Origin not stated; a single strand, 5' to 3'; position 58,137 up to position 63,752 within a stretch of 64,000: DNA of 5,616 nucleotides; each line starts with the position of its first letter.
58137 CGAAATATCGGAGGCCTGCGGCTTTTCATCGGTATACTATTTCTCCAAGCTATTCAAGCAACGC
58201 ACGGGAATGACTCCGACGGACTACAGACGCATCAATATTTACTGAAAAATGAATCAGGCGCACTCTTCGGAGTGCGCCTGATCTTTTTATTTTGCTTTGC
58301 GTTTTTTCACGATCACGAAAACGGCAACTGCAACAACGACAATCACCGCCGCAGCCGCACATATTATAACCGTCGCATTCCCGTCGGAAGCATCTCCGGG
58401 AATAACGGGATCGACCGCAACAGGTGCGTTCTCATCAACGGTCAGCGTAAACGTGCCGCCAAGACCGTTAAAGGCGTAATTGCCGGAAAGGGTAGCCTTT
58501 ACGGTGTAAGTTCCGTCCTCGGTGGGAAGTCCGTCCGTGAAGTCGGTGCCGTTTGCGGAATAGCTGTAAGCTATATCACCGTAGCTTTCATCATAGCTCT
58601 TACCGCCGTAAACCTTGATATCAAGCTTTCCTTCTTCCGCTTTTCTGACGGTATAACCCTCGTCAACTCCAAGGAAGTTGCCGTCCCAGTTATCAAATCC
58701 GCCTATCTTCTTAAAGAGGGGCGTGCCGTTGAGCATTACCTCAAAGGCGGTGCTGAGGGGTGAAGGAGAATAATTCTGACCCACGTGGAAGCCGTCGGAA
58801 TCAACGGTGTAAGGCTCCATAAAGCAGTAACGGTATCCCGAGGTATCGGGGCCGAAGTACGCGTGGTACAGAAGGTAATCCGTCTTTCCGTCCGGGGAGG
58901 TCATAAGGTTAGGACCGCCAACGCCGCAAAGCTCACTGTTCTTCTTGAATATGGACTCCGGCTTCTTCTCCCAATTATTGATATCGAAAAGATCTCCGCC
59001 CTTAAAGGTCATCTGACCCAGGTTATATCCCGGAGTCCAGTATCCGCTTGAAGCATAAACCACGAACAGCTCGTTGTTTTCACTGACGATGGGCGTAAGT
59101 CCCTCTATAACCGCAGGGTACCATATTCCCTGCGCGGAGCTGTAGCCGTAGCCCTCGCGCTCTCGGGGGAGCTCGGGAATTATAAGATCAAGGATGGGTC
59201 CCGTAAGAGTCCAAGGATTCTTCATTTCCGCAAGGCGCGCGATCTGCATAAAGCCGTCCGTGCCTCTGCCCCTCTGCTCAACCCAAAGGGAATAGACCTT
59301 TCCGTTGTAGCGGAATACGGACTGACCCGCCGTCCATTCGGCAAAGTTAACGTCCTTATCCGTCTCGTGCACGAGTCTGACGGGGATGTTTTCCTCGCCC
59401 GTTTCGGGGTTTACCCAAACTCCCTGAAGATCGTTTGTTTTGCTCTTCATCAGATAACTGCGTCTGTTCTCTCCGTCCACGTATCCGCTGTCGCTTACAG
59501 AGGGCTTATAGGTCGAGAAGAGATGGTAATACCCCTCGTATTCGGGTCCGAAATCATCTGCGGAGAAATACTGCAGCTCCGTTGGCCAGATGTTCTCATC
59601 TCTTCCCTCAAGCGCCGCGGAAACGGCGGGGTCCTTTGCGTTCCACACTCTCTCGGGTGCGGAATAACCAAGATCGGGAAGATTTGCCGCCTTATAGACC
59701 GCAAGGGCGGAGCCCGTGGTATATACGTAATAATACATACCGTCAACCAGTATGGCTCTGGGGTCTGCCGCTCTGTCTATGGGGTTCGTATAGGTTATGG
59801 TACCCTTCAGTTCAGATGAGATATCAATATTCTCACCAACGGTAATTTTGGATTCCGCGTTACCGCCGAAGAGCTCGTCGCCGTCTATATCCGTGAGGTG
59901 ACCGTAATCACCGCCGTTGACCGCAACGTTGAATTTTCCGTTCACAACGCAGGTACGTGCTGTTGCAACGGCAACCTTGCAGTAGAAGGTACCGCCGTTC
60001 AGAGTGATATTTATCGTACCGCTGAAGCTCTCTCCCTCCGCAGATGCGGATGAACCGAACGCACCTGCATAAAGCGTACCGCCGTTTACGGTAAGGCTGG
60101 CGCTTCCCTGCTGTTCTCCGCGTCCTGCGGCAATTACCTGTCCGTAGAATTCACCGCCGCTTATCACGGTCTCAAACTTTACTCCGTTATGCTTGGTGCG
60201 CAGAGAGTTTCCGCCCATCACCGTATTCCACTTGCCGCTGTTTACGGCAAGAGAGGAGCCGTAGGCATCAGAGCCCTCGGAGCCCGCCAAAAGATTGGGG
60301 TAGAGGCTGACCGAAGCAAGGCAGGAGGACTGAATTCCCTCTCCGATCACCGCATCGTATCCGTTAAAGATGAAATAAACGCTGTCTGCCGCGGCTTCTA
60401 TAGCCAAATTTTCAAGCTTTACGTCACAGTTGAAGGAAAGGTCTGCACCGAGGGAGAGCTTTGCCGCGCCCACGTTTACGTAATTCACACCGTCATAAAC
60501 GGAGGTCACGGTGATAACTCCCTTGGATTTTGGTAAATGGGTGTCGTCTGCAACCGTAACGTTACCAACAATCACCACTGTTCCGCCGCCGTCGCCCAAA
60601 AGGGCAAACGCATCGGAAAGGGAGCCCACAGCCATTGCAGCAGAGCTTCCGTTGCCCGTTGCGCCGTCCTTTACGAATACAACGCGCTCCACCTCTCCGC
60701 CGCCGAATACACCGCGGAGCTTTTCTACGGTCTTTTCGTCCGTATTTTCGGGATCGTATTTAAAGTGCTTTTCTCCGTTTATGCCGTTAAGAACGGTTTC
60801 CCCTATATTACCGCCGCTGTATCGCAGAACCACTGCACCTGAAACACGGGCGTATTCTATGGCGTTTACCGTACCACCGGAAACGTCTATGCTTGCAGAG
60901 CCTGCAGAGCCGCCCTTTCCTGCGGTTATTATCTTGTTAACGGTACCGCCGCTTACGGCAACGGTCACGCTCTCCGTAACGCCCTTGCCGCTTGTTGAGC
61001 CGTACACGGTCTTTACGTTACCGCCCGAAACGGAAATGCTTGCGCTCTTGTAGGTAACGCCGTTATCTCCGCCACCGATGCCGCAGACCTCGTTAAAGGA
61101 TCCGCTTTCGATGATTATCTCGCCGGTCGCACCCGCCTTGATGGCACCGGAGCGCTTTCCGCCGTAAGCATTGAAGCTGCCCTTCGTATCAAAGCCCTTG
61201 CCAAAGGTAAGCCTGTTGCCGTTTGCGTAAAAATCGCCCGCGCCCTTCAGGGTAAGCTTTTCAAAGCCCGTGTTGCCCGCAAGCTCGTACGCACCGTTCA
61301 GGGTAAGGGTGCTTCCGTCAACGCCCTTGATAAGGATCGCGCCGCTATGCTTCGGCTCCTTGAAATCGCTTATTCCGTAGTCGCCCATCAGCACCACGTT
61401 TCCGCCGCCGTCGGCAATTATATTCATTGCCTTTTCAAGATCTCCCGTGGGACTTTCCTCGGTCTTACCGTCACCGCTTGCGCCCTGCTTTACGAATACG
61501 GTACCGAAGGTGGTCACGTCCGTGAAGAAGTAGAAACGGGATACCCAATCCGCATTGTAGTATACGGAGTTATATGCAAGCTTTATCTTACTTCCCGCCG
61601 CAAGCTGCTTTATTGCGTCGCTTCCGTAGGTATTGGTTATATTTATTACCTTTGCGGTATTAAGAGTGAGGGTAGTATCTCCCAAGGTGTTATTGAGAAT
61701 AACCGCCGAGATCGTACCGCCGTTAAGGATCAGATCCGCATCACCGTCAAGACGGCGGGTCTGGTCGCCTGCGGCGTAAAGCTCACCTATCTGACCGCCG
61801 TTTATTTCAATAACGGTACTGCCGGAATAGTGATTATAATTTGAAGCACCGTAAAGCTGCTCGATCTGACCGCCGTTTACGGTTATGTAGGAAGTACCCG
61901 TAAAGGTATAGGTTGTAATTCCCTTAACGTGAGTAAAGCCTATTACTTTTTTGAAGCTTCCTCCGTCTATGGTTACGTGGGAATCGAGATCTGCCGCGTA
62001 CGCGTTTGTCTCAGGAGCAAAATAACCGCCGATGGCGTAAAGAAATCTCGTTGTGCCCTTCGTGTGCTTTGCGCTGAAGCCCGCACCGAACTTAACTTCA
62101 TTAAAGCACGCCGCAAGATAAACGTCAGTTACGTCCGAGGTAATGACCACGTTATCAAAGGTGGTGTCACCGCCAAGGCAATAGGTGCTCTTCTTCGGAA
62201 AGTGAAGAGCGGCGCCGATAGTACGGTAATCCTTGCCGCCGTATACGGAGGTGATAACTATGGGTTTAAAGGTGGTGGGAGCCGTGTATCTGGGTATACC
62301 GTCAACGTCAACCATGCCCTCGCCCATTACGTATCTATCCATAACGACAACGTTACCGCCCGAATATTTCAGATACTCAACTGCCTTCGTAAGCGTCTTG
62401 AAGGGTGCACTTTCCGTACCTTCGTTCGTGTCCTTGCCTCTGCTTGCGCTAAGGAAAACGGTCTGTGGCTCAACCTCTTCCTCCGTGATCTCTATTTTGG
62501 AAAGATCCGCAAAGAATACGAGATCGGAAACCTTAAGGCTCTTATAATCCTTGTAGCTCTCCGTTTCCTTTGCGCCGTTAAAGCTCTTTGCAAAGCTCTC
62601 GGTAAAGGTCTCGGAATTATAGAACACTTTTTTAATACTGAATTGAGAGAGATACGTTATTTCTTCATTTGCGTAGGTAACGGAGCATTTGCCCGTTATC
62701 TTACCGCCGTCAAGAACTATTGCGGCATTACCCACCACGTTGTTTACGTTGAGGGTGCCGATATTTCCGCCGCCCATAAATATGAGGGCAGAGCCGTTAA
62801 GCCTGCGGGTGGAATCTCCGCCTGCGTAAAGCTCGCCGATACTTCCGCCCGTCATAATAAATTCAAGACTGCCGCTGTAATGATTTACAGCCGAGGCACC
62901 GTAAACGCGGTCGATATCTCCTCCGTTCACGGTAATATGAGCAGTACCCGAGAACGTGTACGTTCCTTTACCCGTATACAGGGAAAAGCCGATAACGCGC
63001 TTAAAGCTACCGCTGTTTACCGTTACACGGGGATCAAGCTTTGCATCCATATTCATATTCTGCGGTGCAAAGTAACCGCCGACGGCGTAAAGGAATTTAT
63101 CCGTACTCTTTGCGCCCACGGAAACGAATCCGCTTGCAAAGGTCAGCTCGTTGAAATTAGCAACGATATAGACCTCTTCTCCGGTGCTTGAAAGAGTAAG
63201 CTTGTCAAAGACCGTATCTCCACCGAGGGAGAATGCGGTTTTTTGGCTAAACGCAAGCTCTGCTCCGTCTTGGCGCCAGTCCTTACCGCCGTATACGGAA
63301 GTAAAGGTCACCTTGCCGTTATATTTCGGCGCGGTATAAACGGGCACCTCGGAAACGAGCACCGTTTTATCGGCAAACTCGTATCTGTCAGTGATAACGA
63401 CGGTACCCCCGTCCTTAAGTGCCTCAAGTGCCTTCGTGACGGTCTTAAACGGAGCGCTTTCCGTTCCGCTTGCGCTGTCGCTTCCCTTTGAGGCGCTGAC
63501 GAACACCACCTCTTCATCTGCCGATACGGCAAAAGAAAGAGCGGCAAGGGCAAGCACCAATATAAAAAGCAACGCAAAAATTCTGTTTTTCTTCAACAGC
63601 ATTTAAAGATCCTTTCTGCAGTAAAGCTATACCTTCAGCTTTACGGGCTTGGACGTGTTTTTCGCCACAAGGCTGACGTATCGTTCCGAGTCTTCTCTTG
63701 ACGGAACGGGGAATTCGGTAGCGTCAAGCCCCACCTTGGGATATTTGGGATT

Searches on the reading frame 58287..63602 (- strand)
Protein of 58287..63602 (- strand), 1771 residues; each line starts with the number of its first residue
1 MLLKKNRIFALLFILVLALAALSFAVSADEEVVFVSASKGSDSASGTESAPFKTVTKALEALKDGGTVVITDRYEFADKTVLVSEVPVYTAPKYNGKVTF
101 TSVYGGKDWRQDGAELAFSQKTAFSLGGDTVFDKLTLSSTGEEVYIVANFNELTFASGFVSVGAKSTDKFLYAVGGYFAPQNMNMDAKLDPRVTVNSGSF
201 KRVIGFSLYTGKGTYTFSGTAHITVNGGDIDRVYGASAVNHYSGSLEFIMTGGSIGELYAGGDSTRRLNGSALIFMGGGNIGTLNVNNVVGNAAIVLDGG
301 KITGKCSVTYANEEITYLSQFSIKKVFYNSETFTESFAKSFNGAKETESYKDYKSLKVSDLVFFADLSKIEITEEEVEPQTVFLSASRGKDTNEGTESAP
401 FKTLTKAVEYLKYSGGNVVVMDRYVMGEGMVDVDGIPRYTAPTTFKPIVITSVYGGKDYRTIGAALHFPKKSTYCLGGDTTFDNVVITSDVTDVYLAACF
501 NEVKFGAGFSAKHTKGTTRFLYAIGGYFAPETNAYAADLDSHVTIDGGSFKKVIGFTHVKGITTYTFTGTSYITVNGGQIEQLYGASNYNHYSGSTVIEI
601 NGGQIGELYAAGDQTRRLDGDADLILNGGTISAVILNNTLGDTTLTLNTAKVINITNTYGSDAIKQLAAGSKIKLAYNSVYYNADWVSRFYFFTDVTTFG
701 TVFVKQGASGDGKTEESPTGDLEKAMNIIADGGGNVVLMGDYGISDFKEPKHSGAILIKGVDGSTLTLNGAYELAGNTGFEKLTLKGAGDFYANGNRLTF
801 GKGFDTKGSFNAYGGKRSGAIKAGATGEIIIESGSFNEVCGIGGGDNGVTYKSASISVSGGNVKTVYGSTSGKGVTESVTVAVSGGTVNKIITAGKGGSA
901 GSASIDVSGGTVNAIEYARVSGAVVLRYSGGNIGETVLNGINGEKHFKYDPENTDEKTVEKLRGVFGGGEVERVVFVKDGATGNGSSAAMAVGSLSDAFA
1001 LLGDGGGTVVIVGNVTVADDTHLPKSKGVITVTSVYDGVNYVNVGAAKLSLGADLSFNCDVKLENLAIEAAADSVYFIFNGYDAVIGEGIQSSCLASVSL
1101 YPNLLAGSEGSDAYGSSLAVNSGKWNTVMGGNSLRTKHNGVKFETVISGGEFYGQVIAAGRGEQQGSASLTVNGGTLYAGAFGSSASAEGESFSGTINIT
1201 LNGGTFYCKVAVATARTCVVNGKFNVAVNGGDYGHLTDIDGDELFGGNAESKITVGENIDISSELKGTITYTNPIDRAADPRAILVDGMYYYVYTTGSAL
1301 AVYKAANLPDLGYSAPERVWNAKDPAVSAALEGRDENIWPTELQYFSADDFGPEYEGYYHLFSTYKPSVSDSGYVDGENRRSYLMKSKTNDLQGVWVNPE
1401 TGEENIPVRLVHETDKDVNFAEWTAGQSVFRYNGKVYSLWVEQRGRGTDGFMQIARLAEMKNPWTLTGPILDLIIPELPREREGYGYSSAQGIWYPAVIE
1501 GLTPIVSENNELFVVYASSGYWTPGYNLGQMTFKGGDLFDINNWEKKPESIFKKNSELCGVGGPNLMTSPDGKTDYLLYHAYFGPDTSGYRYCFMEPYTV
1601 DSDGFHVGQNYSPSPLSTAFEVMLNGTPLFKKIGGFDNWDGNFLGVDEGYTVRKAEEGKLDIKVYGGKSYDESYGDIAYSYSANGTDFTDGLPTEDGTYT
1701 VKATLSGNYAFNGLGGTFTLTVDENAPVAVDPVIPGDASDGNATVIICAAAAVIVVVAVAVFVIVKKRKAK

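Call 17: search_protein_families(library=pfam, proteins=[window:58287-63602:-], max_evalue=0.001)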
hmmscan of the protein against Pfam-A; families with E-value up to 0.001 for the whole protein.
window:58287-63602:- (1771 aa): 2 families
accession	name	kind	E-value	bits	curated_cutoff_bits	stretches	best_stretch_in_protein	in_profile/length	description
PF04616.20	Glyco_hydro_43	-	6.6e-10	39.2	32.2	1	1271-1604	1-286/288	Glycosyl hydrolases family 43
PF07602.17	DUF1565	-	1.5e-06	28.1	20.3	1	39-71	2-34/257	Protein of unknown function (DUF1565)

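Call 42: find_homologous_proteins(query=window:58287-63602:-, max_evalue=1e-10)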
Query window:58287-63602:- (1771 aa): 69 proteins with E <= 1e-10 among 8000 candidates.
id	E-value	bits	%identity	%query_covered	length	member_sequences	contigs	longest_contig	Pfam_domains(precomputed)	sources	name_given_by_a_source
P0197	0.0e+0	3899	98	100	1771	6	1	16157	PF07602.18,PF04616.21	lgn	-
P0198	0.0e+0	3037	74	100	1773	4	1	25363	PF04616.21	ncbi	-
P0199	0.0e+0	3034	75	100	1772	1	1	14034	PF07602.18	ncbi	-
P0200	0.0e+0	2919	71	100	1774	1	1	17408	PF07602.18,PF22842.4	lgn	-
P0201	0.0e+0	2288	60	96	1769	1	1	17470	PF22842.4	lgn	-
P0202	0.0e+0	2136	57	96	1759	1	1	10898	PF07602.18,PF22842.4,PF04616.21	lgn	-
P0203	0.0e+0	2119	56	97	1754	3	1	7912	PF07602.18,PF22842.4,PF04616.21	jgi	-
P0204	0.0e+0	2091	54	100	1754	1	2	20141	PF07602.18,PF22842.4,PF04616.21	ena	-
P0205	0.0e+0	1901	51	97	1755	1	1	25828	PF22842.4,PF04616.21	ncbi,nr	ncbi:MAG: family 43 glycosylhydrolase [Clostridia bacterium]|nr:family 43 glycosylhydrolase [Clostri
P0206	0.0e+0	1896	52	97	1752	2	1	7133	PF04616.21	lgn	-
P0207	0.0e+0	1745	47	100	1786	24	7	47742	PF07602.18,PF22842.4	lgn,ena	-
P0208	0.0e+0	1399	52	71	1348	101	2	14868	PF04616.21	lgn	-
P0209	0.0e+0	1371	52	71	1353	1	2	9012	-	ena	-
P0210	0.0e+0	1324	50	71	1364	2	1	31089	PF04616.21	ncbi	-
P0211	0.0e+0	1223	44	78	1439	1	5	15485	PF04616.21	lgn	-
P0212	0.0e+0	1100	45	71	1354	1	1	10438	PF04616.21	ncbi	-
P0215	9.5e-298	1009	42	73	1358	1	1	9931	PF04616.21,PF07833.17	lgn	-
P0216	4.7e-232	792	33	78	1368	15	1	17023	PF04616.21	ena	-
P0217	5.3e-228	778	34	71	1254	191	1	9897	PF04616.21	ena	-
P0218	3.1e-220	752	33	71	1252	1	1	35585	PF04616.21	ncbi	-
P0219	1.7e-204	700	35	73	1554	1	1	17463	PF08329.17,PF04616.21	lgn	-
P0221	2.0e-202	693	36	71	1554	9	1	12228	PF08329.17,PF04616.21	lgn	-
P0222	6.4e-198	678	36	71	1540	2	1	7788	PF08329.17,PF04616.21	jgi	jgi:GH43 family beta-xylosidase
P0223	5.8e-197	675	32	71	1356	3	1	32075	PF04616.21,PF07833.17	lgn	-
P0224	6.8e-196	672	35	72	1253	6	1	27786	PF04616.21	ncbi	-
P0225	2.3e-194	667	35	71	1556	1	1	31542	PF08329.17,PF04616.21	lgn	-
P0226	3.0e-194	666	36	71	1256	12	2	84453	PF04616.21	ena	-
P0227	1.7e-179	617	33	71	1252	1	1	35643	PF04616.21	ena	-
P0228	4.7e-175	603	33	72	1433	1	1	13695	PF00395.26,PF04616.21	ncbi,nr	ncbi:MAG: family 43 glycosylhydrolase [Clostridia bacterium]|nr:family 43 glycosylhydrolase [Clostri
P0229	4.7e-166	573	32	71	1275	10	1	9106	PF04616.21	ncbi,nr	ncbi:MAG: family 43 glycosylhydrolase [Clostridia bacterium]|nr:family 43 glycosylhydrolase [Clostri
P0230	6.1e-166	572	32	71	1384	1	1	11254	PF04616.21,PF07833.17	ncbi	-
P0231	6.5e-166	572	32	71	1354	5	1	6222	PF04616.21,PF07833.17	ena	-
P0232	9.5e-164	565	32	73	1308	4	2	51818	PF04616.21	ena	-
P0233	1.8e-160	554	29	72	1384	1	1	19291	PF04616.21,PF07833.17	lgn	-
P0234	3.2e-160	553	32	71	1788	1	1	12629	PF00404.25,PF04616.21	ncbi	-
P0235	4.1e-158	546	31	67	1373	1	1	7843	PF04616.21,PF07833.17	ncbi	-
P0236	1.1e-157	545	32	71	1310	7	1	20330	PF04616.21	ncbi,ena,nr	ncbi:MAG: family 43 glycosylhydrolase [Clostridia bacterium]|nr:family 43 glycosylhydrolase [Clostri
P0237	2.1e-152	528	32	71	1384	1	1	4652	PF04616.21,PF07833.17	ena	-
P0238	4.7e-151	523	33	70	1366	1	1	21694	PF04616.21,PF07833.17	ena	-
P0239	2.5e-149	517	32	71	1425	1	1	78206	PF00395.26,PF04616.21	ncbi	-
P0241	1.4e-80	289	25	74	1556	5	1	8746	PF00395.26,PF04616.21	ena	-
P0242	1.6e-75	273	26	75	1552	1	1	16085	PF00395.26,PF04616.21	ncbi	-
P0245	2.2e-54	203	27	56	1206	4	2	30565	PF00395.26,PF04616.21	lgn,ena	-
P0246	2.2e-48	183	26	56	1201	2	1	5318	PF00395.26,PF04616.21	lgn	-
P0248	1.3e-31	127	27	41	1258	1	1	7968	PF00404.25,PF04616.21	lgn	-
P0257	5.1e-18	82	29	19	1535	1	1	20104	PF07081.19,PF17851.9,PF06439.19,PF02368.25,PF26918.1,PF22888.2,PF04616.21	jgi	jgi:GH43 family beta-xylosidase/uncharacterized protein YjdB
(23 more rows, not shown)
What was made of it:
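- On Glycoside hydrolase family 43 (the BIG protein): Most homologs carry PF04616 (call 42).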

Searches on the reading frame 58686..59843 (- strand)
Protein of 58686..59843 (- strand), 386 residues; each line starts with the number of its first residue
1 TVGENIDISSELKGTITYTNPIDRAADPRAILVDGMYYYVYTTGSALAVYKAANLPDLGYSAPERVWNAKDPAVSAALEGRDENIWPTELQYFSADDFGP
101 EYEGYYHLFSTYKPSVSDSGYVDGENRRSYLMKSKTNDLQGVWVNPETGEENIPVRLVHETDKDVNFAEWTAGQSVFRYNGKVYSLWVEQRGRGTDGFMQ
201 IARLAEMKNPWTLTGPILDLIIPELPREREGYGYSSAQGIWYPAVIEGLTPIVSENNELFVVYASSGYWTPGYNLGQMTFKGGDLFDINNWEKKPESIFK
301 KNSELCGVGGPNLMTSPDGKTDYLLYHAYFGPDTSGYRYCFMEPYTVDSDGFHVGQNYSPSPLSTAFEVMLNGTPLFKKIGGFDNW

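Call 43: search_solved_structures(query=window:58686-59843:-, max_evalue=0.01, show_alignments=2)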
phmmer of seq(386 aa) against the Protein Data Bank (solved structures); distinct sequences matched with E-value up to 0.01: 7.
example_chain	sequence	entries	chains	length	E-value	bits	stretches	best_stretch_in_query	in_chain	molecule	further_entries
3k1u_A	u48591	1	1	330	2.4e-14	56.3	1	169-329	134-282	Beta-xylosidase, family 43 glycosyl hydrolase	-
5m8e_A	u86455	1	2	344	2.8e-14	56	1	15-355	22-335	Alpha-N-arabinofuranosidase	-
5m8b_A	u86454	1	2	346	5.2e-14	55.2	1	173-352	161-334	Beta-xylosidase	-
9nxj_A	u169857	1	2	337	6.1e-14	54.9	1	15-336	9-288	Glycoside hydrolase family 43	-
9nxg_A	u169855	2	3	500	1.5e-13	53.6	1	14-336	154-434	Glycoside hydrolase family 43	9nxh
3akf_A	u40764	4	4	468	4.4e-13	52.1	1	14-336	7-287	Putative secreted alpha L-arabinofuranosidase II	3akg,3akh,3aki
4qqs_A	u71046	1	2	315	0.0052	18.9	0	252-337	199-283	Glycoside hydrolase family 43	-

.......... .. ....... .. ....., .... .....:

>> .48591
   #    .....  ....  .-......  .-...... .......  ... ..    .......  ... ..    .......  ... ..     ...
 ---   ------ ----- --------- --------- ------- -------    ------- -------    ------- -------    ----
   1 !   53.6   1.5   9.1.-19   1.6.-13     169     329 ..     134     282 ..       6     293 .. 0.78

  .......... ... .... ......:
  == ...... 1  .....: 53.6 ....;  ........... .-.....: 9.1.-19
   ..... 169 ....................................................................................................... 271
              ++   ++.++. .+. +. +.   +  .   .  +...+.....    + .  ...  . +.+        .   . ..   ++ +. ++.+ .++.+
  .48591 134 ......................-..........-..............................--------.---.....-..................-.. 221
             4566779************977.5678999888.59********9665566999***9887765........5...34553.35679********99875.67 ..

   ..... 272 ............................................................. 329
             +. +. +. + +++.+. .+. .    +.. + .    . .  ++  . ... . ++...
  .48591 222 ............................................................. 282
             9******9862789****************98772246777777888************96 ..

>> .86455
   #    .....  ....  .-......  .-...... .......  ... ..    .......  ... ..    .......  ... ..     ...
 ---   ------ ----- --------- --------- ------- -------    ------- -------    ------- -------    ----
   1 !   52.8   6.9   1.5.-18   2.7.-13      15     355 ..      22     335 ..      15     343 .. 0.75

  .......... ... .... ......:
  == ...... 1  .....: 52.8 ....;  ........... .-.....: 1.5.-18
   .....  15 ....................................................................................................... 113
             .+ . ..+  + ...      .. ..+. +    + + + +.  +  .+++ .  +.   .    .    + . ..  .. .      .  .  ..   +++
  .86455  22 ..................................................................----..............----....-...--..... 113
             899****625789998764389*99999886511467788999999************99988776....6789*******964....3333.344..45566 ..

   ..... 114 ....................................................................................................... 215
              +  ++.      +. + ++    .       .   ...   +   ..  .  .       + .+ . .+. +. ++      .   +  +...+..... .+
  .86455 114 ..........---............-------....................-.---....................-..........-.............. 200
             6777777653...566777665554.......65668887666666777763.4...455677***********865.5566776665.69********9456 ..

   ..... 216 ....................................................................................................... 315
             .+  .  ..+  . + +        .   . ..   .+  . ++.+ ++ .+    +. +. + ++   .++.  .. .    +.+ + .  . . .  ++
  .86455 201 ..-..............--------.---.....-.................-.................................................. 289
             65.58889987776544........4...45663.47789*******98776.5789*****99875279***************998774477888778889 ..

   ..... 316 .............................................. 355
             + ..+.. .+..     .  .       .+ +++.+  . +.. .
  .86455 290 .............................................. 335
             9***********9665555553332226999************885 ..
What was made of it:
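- BIG GH43 domain: calls 17, 42, 43.
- On Glycoside hydrolase family 43 (the BIG protein): PDB matches are 3akf, 5m8e and 3k1u (call 43).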
